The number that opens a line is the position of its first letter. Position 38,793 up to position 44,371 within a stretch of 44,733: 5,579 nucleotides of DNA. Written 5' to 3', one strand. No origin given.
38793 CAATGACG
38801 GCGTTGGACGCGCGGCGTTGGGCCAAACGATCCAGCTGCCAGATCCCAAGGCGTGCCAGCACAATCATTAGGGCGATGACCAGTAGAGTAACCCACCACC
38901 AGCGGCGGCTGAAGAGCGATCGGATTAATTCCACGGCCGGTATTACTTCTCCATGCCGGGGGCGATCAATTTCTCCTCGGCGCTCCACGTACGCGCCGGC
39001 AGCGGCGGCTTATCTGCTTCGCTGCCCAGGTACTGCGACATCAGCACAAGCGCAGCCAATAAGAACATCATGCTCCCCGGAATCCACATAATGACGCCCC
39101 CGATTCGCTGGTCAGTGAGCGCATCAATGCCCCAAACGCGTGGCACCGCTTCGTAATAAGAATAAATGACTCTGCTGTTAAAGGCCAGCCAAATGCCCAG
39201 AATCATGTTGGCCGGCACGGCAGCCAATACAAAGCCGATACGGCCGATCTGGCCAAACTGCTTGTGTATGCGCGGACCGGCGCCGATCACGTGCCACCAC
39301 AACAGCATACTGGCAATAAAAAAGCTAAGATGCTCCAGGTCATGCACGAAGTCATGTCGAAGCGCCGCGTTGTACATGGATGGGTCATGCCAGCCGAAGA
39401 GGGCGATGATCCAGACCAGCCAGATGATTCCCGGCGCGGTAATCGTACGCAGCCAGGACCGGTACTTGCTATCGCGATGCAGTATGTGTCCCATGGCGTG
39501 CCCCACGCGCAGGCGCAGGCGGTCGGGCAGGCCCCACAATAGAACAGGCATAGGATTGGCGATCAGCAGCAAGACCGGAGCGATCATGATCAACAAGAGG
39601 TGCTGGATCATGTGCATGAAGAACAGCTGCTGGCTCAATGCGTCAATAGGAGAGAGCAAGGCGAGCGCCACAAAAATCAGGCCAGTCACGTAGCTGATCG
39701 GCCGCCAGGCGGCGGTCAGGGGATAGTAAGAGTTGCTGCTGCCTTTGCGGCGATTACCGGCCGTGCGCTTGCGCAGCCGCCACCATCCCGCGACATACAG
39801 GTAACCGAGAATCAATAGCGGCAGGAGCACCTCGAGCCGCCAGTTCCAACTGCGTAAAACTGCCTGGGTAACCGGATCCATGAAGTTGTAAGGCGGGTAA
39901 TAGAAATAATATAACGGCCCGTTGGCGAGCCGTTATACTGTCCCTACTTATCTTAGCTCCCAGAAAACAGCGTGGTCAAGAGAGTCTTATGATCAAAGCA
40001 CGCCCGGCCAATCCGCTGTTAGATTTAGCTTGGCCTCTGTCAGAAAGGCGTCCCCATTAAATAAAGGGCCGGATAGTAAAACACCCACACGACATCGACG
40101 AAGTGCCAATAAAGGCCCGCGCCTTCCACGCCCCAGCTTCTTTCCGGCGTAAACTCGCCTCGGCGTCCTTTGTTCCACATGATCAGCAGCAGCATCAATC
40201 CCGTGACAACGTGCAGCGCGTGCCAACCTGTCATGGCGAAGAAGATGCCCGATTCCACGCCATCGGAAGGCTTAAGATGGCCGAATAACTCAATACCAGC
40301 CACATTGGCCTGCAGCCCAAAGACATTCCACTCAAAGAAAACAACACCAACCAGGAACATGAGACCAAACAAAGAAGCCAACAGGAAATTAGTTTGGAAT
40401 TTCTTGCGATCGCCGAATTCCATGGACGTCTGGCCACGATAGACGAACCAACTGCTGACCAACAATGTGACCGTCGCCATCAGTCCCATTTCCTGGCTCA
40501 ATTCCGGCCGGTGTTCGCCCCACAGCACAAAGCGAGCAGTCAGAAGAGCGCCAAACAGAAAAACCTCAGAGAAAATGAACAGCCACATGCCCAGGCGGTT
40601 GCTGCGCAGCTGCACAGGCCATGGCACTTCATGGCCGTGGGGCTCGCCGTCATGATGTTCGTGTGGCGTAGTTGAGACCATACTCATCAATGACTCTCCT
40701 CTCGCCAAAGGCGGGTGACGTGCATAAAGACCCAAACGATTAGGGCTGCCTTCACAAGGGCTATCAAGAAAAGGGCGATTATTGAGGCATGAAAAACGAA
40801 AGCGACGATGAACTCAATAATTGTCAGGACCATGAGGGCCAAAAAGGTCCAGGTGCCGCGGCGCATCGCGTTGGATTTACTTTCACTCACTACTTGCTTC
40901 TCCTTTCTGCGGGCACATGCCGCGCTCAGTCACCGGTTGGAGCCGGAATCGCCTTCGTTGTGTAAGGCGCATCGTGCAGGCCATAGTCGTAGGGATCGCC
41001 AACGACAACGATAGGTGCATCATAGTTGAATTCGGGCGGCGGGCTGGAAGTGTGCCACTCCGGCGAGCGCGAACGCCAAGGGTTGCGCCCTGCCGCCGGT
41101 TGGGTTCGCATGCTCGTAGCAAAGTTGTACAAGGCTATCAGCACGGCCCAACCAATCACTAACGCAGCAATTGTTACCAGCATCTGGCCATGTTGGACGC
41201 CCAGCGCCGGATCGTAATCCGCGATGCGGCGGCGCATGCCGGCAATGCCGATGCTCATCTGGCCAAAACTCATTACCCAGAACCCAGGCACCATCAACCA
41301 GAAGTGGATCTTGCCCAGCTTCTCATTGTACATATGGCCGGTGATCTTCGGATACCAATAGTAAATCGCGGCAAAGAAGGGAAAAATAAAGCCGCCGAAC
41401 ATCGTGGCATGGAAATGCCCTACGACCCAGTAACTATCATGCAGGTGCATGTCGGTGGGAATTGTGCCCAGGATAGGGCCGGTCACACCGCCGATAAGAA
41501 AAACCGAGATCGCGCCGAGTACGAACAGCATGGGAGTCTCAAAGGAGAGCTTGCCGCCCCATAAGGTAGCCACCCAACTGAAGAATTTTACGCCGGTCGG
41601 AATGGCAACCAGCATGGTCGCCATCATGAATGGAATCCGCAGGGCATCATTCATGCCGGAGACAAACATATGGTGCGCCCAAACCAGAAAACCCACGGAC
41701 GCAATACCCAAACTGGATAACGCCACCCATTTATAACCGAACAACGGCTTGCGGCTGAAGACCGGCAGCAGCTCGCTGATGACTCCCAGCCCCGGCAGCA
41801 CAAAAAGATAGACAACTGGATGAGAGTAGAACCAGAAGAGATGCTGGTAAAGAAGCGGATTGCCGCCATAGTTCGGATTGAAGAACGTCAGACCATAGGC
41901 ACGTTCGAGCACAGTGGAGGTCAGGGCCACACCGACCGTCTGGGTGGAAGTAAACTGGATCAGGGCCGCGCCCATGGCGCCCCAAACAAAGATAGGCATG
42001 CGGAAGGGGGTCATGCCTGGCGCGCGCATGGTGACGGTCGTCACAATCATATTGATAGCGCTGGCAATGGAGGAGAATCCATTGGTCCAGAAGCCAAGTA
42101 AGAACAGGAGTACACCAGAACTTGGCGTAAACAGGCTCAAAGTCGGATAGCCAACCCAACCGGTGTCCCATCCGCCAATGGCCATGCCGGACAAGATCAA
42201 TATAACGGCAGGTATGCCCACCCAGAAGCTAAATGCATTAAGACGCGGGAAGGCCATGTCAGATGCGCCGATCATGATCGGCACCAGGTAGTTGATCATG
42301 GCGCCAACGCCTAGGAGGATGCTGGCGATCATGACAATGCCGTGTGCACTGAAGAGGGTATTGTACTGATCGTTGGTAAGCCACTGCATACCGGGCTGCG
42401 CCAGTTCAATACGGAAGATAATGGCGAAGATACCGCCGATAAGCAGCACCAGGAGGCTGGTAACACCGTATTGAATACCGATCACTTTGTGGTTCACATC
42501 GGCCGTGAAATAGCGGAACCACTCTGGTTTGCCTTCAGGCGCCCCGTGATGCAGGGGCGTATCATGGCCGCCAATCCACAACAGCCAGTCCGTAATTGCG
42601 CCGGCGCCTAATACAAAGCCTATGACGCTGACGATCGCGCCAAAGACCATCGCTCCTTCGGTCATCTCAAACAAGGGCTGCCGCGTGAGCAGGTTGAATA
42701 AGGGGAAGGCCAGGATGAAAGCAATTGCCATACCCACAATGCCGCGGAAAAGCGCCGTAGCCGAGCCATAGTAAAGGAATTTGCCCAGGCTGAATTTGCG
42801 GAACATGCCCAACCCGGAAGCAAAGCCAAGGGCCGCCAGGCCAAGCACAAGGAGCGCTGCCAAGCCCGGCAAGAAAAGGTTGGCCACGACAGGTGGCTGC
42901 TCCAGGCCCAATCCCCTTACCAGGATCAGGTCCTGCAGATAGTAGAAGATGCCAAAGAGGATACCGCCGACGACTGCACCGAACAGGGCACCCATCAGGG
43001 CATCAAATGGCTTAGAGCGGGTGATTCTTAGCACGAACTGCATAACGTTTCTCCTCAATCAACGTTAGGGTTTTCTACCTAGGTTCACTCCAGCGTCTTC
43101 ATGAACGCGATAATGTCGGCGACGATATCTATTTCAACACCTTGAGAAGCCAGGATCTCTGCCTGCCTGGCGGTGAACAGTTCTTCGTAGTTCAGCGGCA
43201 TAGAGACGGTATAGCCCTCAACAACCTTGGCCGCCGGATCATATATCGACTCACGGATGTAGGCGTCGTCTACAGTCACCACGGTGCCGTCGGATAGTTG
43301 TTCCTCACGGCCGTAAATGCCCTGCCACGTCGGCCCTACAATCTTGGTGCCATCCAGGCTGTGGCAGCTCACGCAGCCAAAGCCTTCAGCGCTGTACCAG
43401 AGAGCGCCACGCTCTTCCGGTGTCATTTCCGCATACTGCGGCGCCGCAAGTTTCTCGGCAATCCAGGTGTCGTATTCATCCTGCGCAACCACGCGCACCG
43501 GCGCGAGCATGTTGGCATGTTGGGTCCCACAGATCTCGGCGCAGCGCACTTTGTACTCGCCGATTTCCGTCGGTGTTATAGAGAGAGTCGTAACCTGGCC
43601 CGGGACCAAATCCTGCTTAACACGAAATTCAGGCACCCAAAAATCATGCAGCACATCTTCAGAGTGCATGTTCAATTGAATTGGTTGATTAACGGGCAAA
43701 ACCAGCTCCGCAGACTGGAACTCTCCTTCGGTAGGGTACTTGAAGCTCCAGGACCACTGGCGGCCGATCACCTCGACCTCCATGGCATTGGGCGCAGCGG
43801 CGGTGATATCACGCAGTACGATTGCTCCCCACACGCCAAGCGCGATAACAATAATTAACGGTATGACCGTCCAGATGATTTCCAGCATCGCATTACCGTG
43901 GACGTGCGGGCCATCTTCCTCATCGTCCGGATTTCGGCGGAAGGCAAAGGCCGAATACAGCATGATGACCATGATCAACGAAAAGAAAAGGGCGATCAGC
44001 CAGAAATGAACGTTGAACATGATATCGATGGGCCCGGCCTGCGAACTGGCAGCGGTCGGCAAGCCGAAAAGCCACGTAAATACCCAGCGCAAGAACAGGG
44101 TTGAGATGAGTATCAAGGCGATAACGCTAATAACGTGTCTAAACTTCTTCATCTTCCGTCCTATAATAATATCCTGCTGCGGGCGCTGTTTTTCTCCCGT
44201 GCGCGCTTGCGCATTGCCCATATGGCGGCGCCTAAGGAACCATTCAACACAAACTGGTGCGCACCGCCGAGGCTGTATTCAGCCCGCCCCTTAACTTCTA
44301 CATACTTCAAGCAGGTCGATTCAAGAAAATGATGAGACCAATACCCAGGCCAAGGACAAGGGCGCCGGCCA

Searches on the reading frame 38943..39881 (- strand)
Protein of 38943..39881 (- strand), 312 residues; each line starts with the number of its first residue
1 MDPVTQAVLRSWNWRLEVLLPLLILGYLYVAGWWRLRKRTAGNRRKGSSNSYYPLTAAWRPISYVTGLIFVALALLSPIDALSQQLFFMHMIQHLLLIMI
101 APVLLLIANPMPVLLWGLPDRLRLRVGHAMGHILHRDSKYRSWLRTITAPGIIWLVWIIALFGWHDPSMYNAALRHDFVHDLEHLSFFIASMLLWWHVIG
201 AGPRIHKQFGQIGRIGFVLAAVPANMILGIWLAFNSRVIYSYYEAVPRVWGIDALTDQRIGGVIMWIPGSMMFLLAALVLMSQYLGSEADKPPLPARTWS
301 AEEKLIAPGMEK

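Call 22: search_protein_families(library=pfam, proteins=[window:38943-39881:-], max_evalue=0.00001)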
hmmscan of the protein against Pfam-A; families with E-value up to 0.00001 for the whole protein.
window:38943-39881:- (312 aa): 1 family
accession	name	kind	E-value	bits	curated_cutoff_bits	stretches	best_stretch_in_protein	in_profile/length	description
PF09678.15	Caa3_CtaG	-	3.4e-62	210.4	27.7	1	28-284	2-234/237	Cytochrome c oxidase caa3 assembly factor (Caa3_CtaG)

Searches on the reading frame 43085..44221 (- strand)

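Call 22: search_protein_families(library=pfam, proteins=[window:43085-44221:-], max_evalue=0.00001)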
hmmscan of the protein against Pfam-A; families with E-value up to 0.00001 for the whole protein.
window:43085-44221:- (378 aa): 3 families
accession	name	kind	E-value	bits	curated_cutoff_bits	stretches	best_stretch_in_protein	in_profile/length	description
PF00116.26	COX2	-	1.2e-18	67.6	22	1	172-240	47-115/120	Cytochrome C oxidase subunit II, periplasmic domain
PF02790.20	COX2_TM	-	6.4e-13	49.1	22.8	1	50-130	4-83/88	Cytochrome C oxidase subunit II, transmembrane domain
PF13473.12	Cupredoxin_1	-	2.2e-07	31.3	27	1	165-227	29-92/104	Cupredoxin-like domain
